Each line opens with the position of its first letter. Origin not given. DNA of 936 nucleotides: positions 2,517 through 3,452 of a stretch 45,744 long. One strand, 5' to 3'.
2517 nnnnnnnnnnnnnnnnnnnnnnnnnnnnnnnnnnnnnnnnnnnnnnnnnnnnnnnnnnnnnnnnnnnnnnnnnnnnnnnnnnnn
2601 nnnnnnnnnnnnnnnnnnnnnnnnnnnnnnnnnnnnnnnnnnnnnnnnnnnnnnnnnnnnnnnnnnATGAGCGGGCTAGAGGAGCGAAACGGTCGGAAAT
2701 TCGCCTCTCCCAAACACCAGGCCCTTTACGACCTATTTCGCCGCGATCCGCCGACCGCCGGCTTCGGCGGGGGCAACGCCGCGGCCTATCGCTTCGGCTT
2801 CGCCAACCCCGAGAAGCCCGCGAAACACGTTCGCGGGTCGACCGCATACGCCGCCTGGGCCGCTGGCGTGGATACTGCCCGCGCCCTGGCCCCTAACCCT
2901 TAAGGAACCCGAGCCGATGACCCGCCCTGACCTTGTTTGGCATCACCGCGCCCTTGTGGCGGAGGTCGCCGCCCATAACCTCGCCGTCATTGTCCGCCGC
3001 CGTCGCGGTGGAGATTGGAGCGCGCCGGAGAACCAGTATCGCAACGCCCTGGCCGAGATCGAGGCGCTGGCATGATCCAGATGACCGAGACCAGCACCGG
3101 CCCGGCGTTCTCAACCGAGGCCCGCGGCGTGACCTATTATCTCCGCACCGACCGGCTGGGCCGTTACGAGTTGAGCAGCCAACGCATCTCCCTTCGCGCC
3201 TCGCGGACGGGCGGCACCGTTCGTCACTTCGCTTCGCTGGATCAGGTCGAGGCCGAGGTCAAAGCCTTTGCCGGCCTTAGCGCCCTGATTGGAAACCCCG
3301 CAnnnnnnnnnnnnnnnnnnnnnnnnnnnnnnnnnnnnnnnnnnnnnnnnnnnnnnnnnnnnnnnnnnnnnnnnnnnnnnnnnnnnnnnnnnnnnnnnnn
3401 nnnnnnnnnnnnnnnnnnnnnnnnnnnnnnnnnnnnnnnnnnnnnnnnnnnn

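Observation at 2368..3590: Cassette A: an int-proximal moron with a near-consensus sigma70 promoter, five coupled mini-ORFs ending in a paralogous HTH, and a terminator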

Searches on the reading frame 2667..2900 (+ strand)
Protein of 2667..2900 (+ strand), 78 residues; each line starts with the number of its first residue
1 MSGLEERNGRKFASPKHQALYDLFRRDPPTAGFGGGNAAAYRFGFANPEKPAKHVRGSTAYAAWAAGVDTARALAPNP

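Call 4: search_protein_families(library=pfam, proteins=[window:2667-2900:+], max_evalue=1)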
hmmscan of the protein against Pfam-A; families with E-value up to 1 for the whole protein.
window:2667-2900:+ (78 aa): 0 families

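Call 5: search_protein_families(library=phrogs, proteins=[window:2667-2900:+], max_evalue=1)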
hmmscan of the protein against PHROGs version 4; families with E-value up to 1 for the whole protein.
window:2667-2900:+ (78 aa): 1 family
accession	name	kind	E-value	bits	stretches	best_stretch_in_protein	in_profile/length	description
phrog_26192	-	unknown function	0.37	11.7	1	18-31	31-44/58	-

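Call 11: find_encoding_contigs(protein=window:2667-2900:+, flank=10000, max_places=10)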
Protein window:2667-2900:+ (78 aa): 6 contigs read that carry it; 5 places shown.
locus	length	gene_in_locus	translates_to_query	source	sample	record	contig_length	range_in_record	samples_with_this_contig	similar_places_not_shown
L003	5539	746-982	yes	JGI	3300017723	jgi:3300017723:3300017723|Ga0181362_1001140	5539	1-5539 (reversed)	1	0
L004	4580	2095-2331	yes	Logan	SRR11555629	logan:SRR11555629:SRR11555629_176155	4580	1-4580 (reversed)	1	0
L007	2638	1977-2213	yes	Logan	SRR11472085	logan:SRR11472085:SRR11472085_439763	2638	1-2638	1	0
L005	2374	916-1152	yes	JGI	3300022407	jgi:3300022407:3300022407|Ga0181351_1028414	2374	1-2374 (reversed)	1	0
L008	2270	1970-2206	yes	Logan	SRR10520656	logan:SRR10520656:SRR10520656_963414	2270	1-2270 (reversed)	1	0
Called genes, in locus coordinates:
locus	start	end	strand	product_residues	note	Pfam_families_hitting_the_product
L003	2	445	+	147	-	?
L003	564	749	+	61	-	-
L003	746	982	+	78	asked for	-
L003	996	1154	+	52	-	-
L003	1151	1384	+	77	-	-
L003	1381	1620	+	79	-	-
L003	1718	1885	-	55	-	-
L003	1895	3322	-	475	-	-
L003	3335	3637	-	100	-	-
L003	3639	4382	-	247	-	-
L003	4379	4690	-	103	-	-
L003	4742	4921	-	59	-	-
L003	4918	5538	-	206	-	?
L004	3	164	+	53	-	?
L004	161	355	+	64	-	PF12728:HTH_17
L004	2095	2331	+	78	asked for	-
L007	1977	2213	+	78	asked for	-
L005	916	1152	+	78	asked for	-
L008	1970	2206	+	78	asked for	-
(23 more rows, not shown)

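Call 49: search_protein_representatives(protein=window:2667-2900:+)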
Query: 78 residues. Proteins with E-value up to 0.001 (for the whole library): 45; up to 1e-10: 4; up to 1e-30: 0. The best 45 are listed.
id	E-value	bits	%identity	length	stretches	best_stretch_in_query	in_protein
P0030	1.8e-26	108.2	78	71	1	10-73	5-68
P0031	2.0e-11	60.3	57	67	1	10-71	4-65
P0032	2.5e-11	60.0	52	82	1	7-75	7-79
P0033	3.4e-11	59.6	48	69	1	9-74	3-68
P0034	1.9e-10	57.2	51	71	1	11-76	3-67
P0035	5.8e-10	55.6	52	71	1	9-74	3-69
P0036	1.4e-09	54.4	53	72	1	11-76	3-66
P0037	2.4e-09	53.7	51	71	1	10-72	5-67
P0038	5.7e-09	52.5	51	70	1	10-73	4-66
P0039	6.0e-08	49.2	46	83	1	7-74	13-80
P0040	1.1e-07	48.4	50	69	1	10-73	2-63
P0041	1.3e-07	48.2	51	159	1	10-77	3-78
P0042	1.4e-07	48.1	51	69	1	10-72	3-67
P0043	3.9e-07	46.7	48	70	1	9-75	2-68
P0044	1.1e-06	45.3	49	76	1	10-74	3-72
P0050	5.1e-06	43.1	39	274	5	13-34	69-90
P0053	9.4e-06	42.2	49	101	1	9-73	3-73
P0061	9.7e-05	39.0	48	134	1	10-72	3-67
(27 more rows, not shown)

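Call 53: search_protein_families(library=pfam, alignment_id=A2, max_evalue=0.1)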
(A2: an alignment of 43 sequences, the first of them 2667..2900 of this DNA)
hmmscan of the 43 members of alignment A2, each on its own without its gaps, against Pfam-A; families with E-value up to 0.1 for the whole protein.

A. member 1, window:2667-2900:+ (78 aa): 0 families

B. families by the number of members that match (of 43 scanned): 1 family
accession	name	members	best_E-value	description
PF20204.3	DUF6566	1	0.059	Domain of unknown function (DUF6566)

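Call 54: list_cluster_members(proteins=[P0030, P0031, P0032, P0033, P0035, P0041, P0044, P0050, P0053, P0061])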
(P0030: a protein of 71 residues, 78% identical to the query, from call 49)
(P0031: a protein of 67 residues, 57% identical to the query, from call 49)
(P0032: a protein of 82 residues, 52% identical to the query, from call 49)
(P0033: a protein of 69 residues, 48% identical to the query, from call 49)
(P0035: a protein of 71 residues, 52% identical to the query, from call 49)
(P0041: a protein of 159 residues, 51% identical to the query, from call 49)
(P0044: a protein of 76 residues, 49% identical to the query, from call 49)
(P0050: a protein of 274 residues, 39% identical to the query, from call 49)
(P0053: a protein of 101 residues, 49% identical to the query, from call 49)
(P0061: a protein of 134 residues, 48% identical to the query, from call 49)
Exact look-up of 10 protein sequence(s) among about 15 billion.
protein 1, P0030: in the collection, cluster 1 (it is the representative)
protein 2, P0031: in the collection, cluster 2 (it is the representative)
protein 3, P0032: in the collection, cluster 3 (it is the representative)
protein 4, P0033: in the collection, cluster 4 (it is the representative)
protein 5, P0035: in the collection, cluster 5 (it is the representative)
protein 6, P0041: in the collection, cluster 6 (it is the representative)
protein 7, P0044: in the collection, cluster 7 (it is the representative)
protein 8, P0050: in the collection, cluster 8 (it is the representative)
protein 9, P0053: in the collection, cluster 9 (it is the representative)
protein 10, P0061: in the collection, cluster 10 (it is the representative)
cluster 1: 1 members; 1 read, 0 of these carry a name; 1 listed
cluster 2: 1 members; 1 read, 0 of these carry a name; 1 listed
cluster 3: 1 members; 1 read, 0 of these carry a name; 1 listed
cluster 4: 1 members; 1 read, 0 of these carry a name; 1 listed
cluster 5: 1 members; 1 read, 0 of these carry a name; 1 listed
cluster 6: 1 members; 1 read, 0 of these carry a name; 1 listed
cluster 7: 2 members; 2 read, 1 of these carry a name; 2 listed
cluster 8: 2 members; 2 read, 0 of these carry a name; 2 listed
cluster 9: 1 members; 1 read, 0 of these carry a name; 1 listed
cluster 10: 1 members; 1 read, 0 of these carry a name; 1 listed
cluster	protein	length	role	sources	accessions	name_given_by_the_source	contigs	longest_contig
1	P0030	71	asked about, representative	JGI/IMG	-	-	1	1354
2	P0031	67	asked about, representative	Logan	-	-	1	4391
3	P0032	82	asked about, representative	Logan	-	-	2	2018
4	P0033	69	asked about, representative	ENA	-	-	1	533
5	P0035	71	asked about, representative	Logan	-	-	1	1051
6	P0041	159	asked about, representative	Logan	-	-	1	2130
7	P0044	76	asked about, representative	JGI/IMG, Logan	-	-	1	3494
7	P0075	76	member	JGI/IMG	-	hypothetical protein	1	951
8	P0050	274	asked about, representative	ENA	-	-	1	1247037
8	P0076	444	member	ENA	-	-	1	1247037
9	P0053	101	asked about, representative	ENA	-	-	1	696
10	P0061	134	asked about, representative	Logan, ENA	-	-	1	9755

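Call 55: search_dna_similar(query=window:2667-2900:+, collection=phages, mode=protein, max_evalue=0.01, max_rows=20)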
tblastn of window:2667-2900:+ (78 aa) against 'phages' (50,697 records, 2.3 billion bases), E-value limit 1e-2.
No match.

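Call 59: predict_structure(alignment_id=A2)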
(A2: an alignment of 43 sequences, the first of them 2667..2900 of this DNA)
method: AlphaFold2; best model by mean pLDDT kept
length: 78 residues; sequences in the alignment: 43
mean_pLDDT: 86.8   pTM: 0.77
mean pLDDT of the five models: 86.8, 84.8, 84.2, 84.0, 84.0
residues with pLDDT >= 90: 54; 70-90: 12; 50-70: 9; < 50: 3
segments of 3 or more residues with pLDDT < 50: none
pLDDT, mean of each block of 10 residues (from residue 1): 57 95 92 82 96 92 96 84
secondary structure, 60 per line:
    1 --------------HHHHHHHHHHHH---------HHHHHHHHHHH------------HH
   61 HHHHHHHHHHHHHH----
elements in order: H15-26 H36-46 H59-74

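Call 70: fold_search(model_id=the predicted structure, library=pdb)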
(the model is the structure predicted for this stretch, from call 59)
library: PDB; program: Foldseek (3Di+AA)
matches with E <= 10: 10; with E <= 0.001: 0
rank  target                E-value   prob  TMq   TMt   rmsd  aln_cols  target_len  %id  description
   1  5i20_E                2.0e+00  0.05  0.20  0.07  11.9        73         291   15  Crystal structure of protein (released 2016-06-01)
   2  5i20_A                3.9e+00  0.03  0.19  0.07  12.1        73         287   15  Crystal structure of protein (released 2016-06-01)
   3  9l7c_H                4.4e+00  0.10  0.32  0.20   7.2        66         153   24  Type III-B CRISPR-Cas effector from Archaeoglobus fulgidus (Form 1) (released 2025-12-31)
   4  4q24                  6.8e+00  0.03  0.23  0.12  11.4        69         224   20  Crystal structure of Cyclo(L-leucyl-L-phenylalanyl) synthase (released 2014-10-08)
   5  5i20_D                6.8e+00  0.02  0.19  0.07  11.8        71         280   15  Crystal structure of protein (released 2016-06-01)
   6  9i5m_A                8.1e+00  0.03  0.23  0.10   9.3        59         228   17  Structure of cyclodipeptide synthase from Nocardia brasiliensis (Nbra-CDPS) (released 2026-02-18)
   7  9i20_A                8.6e+00  0.02  0.19  0.07  10.7        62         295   11  Cryo-EM structure of human SLC35B1 with ADP (released 2025-05-21)
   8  8oie_B                9.1e+00  0.06  0.34  0.26  10.3        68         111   19  Iron Nitrogenase Complex from Rhodobacter capsulatus (released 2023-10-04)
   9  3oqv                  9.1e+00  0.03  0.26  0.13  13.1        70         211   13  AlbC, a cyclodipeptide synthase from Streptomyces noursei (released 2011-02-16)
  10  6oi7_F                9.6e+00  0.03  0.24  0.06   7.9        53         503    9  Se-Met structure of apo- Escherichia coli dGTPase (released 2019-05-29)

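Call 71: fold_search(model_id=the predicted structure, library=viral)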
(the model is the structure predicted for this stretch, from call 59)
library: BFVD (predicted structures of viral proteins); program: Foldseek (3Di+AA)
matches with E <= 10: 22; with E <= 0.001: 0
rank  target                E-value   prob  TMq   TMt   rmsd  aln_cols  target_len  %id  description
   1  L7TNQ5                9.3e-01  0.75  0.57  0.29   5.3        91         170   18  (no name in the UniProt tables at hand)
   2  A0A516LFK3            2.6e+00  0.09  0.32  0.26  11.9        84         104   13  (no name in the UniProt tables at hand)
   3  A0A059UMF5            3.8e+00  0.06  0.26  0.20  10.5        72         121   14  Replication protein (Fragment) [Opium poppy mosaic virus]
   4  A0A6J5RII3            4.0e+00  0.04  0.22  0.20   9.0        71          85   14  Uncharacterized protein [uncultured Caudovirales phage]
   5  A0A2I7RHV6            4.3e+00  0.14  0.36  0.49   4.6        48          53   19  (no name in the UniProt tables at hand)
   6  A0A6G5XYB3            5.1e+00  0.06  0.33  0.28  12.5        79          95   10  (no name in the UniProt tables at hand)
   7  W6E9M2                5.4e+00  0.15  0.41  0.49   8.4        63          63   16  Uncharacterized protein [Rhizobium phage vB_RglS_P106B]
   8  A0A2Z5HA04            5.7e+00  0.12  0.38  0.22   4.5        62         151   19  Uncharacterized protein [Pseudomonas phage phCDa]
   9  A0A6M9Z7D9            6.0e+00  0.04  0.27  0.14  11.4        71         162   11  Uncharacterized protein [Streptomyces phage Vondra]
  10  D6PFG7                6.4e+00  0.04  0.24  0.12  10.1        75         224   17  (no name in the UniProt tables at hand)
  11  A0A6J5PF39            6.7e+00  0.02  0.23  0.09  14.6        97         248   12  Helix-turn-helix domain containing protein [uncultured Caudovirales phage]
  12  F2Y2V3                7.1e+00  0.06  0.31  0.27   9.9        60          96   12  (no name in the UniProt tables at hand)
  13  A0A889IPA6            7.1e+00  0.02  0.23  0.20   9.7        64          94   14  (no name in the UniProt tables at hand)
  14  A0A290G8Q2            7.5e+00  0.05  0.31  0.26   9.0        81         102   18  (no name in the UniProt tables at hand)
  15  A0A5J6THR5            7.5e+00  0.02  0.23  0.11  14.4        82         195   18  DUF7183 domain-containing protein [Mycobacterium phage Yuna]
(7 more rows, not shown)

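Call 93: search_protein_families(library=padloc, proteins=[window:2667-2900:+], max_evalue=0.1)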
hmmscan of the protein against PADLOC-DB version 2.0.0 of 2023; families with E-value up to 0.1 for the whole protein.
window:2667-2900:+ (78 aa): 0 families

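Call 94: search_protein_families(library=ncbifam, proteins=[window:2667-2900:+], max_evalue=0.1)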
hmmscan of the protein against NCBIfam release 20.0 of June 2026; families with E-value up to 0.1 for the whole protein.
window:2667-2900:+ (78 aa): 0 families

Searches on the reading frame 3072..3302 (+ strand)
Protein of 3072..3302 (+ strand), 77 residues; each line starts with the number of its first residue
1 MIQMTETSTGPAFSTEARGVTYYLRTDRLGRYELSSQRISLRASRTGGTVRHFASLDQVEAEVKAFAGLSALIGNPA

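Call 4: search_protein_families(library=pfam, proteins=[window:3072-3302:+], max_evalue=1)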
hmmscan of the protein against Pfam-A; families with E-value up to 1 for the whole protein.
window:3072-3302:+ (77 aa): 0 families

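Call 5: search_protein_families(library=phrogs, proteins=[window:3072-3302:+], max_evalue=1)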
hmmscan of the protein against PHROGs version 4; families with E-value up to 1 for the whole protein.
window:3072-3302:+ (77 aa): 1 family
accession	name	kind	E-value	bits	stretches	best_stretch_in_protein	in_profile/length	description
phrog_33122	-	unknown function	0.11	12.6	1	22-76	195-249/408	-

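Call 41: find_homologous_proteins(query=window:3072-3302:+, max_evalue=0.01)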
Query window:3072-3302:+ (77 aa): 12 proteins with E <= 0.01 among 12 candidates.
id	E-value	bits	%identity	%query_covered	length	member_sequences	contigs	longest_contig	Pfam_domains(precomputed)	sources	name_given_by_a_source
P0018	2.2e-41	156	100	100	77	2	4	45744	-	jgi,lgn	-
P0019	1.2e-29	119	81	95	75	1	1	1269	-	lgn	-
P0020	1.4e-29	119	80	96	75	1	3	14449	-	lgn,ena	-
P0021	2.0e-29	118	81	95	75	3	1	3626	-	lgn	-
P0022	3.0e-29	118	79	95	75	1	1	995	-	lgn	-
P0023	9.6e-27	110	75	95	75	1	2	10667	-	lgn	-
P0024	4.6e-26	108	74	95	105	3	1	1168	-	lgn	-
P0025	7.9e-25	104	75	97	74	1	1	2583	-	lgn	-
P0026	4.7e-22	95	70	95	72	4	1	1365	-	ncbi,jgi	jgi:hypothetical protein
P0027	2.7e-21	92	64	100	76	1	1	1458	-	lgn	-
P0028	3.8e-21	92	68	95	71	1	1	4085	-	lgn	-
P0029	2.3e-20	90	67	95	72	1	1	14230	-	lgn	-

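Call 43: find_encoding_contigs(protein=P0020, flank=6000, max_places=3)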
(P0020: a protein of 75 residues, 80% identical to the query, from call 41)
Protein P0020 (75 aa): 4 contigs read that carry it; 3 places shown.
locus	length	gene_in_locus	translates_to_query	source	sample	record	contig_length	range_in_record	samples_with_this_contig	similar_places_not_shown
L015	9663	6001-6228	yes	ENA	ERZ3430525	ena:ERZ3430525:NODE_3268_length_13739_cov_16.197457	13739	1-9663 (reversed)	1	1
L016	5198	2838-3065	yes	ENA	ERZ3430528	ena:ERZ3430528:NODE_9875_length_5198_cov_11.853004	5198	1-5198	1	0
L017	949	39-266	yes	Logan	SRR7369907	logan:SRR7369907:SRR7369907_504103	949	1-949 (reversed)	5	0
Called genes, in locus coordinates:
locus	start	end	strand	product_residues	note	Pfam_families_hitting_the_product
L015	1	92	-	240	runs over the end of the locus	PF01170:UPF0020 (faint), PF01555:N6_N4_Mtase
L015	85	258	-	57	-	-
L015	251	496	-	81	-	-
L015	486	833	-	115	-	PF08299:Bac_DnaA_C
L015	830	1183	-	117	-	-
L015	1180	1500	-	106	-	PF06356:DUF1064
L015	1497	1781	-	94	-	-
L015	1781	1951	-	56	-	-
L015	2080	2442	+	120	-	-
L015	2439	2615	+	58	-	-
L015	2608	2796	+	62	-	-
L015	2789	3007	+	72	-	-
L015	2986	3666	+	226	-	PF04404:ERF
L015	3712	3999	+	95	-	-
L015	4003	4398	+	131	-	PF05772:NinB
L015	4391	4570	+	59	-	-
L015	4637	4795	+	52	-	-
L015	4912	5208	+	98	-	-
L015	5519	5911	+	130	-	PF20901:Sf6_terminase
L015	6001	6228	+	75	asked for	-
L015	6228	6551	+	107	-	-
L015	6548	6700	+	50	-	-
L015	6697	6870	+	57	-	-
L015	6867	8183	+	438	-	PF03237:Terminase_6N (weak)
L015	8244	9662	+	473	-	?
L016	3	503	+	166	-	?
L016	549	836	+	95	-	-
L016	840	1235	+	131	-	PF05772:NinB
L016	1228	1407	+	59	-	-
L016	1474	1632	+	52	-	-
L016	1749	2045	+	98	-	-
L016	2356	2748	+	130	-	PF20901:Sf6_terminase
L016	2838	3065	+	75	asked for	-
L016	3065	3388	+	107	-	-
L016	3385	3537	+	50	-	-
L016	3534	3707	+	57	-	-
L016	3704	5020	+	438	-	PF03237:Terminase_6N (weak)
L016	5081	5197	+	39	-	?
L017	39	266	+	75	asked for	-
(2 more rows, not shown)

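Call 44: find_encoding_contigs(protein=P0029, flank=6000, max_places=3)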
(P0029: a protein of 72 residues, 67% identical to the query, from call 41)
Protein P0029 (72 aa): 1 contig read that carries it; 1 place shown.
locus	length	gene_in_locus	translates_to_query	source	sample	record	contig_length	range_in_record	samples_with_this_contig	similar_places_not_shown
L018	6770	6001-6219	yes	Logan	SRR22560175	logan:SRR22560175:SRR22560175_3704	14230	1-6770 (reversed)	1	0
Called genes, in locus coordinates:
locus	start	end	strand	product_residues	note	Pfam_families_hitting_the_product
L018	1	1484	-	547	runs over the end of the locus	PF13264:DUF4055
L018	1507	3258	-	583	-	-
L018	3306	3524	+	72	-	-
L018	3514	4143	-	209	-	PF03592:Terminase_2 (weak)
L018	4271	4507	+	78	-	-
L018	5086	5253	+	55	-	-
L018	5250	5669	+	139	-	-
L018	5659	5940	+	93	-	-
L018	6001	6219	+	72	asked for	-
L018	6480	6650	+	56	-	-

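Call 93: search_protein_families(library=padloc, proteins=[window:3072-3302:+], max_evalue=0.1)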
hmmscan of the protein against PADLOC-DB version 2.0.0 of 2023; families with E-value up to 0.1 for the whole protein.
window:3072-3302:+ (77 aa): 0 families

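Call 94: search_protein_families(library=ncbifam, proteins=[window:3072-3302:+], max_evalue=0.1)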
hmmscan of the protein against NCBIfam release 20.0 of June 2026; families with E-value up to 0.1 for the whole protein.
window:3072-3302:+ (77 aa): 0 families
